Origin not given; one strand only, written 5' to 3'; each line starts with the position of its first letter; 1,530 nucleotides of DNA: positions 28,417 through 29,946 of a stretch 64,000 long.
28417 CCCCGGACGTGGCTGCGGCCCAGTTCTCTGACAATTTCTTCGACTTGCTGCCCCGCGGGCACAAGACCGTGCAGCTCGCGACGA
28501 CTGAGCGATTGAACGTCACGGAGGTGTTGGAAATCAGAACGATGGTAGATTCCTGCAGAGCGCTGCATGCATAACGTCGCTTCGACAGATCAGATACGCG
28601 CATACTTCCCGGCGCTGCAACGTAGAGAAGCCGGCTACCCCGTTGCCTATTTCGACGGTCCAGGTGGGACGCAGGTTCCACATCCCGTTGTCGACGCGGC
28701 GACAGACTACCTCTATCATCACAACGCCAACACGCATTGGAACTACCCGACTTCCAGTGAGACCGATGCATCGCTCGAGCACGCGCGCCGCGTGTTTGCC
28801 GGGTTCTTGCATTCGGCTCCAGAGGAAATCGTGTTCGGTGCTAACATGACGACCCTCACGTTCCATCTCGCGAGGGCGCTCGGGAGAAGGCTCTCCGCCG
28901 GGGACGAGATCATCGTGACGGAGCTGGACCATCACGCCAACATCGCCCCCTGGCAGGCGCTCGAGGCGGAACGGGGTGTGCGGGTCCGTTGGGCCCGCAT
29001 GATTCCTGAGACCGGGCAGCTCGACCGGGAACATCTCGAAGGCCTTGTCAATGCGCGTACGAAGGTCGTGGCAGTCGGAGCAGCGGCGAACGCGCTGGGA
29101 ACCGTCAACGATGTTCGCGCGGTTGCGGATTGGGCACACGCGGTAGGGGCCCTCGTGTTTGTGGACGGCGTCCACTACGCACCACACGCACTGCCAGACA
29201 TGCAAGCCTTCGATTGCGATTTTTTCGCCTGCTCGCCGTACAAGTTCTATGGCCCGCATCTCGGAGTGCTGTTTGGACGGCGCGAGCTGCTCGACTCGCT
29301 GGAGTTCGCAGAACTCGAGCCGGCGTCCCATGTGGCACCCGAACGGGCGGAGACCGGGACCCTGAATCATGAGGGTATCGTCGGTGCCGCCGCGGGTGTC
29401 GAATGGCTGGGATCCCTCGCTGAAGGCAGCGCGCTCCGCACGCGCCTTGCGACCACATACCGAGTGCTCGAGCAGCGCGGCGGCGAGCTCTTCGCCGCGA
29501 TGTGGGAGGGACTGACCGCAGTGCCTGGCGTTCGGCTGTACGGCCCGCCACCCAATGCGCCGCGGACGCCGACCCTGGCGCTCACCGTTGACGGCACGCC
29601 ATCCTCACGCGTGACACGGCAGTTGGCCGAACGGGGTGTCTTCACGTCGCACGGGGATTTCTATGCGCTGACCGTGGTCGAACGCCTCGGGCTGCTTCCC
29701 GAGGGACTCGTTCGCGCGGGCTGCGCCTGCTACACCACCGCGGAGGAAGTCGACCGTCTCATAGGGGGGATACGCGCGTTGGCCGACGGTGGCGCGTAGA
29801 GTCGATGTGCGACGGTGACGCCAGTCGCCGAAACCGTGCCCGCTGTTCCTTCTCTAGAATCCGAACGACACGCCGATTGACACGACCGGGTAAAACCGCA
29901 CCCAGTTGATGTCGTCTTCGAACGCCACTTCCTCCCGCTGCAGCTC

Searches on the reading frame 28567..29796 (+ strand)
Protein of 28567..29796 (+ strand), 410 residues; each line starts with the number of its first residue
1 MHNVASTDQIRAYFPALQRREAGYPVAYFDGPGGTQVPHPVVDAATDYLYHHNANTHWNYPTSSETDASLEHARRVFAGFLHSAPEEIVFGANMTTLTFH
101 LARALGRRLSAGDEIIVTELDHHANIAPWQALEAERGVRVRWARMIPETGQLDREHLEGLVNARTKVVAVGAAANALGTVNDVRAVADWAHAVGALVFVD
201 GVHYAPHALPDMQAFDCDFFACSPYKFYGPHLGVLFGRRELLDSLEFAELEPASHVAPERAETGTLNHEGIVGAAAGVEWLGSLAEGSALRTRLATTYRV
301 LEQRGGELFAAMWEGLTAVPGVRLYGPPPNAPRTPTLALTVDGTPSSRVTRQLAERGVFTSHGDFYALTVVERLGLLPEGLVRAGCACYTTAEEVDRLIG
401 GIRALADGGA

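Call 23: search_protein_families(library=pfam, proteins=[window:28567-29796:+], max_evalue=0.001)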
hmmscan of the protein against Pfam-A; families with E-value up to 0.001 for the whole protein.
window:28567-29796:+ (410 aa): 4 families
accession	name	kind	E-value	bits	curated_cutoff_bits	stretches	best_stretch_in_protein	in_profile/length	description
PF00266.25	Aminotran_5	-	3.5e-69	234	21.5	1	28-398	2-371/371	Aminotransferase class-V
PF01053.26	Cys_Met_Meta_PP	-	5.4e-08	32.2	27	1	104-237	83-209/381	Cys/Met metabolism PLP-dependent enzyme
PF00155.27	Aminotran_1_2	-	6.3e-08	32.6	19.7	1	33-204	15-189/361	Aminotransferase class I and II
PF01041.23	DegT_DnrJ_EryC1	-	1.8e-05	24.6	19.8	1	92-203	45-148/360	DegT/DnrJ/EryC1/StrS aminotransferase family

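Call 73: search_protein_families(library=ncbifam, proteins=[window:28567-29796:+], max_evalue=1e-10)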
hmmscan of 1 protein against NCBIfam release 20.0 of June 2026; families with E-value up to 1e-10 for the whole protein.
window:28567-29796:+ (410 aa): 13 families
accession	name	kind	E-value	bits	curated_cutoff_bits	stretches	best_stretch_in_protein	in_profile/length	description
TIGR01976.1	am_tr_V_VC1184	hypoth_equivalog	6.7e-132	440.5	352.35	1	7-399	3-398/401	cysteine desulfurase-like protein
TIGR01979.1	sufS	subfamily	2.1e-70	237.6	475.1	1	9-404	2-397/403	SufS family cysteine desulfurase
NF041166.1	f2_encap_cargo1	exception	1.8e-64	219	800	1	5-404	225-622/623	family 2A encapsulin nanocompartment cargo protein cysteine desulfurase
NF006791.0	PRK09295.1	equivalog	6.7e-59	200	661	1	6-403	4-399/406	cysteine desulfurase SufS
TIGR03392.1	FeS_syn_CsdA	equivalog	2.4e-47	162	493.6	1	8-403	4-390/398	cysteine desulfurase CsdA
NF008126.0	PRK10874.1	equivalog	2.1e-46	158.9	607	1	6-402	5-392/401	cysteine desulfurase CsdA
TIGR01977.1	am_tr_V_EF2568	hypoth_equivalog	1.2e-30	106.8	377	1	38-402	13-373/376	cysteine desulfurase family protein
NF040779.1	Sec_lyase_SclA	exception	1e-29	103.6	525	1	38-223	13-195/378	selenocysteine lyase SclA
TIGR03402.1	FeS_nifS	equivalog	4.6e-25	88.2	530.75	1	28-282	2-250/379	cysteine desulfurase NifS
TIGR03235.1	DNA_S_dndA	equivalog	1.7e-20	73.7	480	1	28-277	1-251/353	cysteine desulfurase DndA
NF010611.0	PRK14012.1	equivalog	6.2e-16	58.3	548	1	28-274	8-254/406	IscS subfamily cysteine desulfurase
TIGR03403.1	nifS_epsilon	equivalog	3.9e-13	49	587.7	1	29-275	3-247/382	NifS family cysteine desulfurase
TIGR02006.1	IscS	equivalog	9.8e-13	47.9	643.2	1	28-273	6-249/402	IscS subfamily cysteine desulfurase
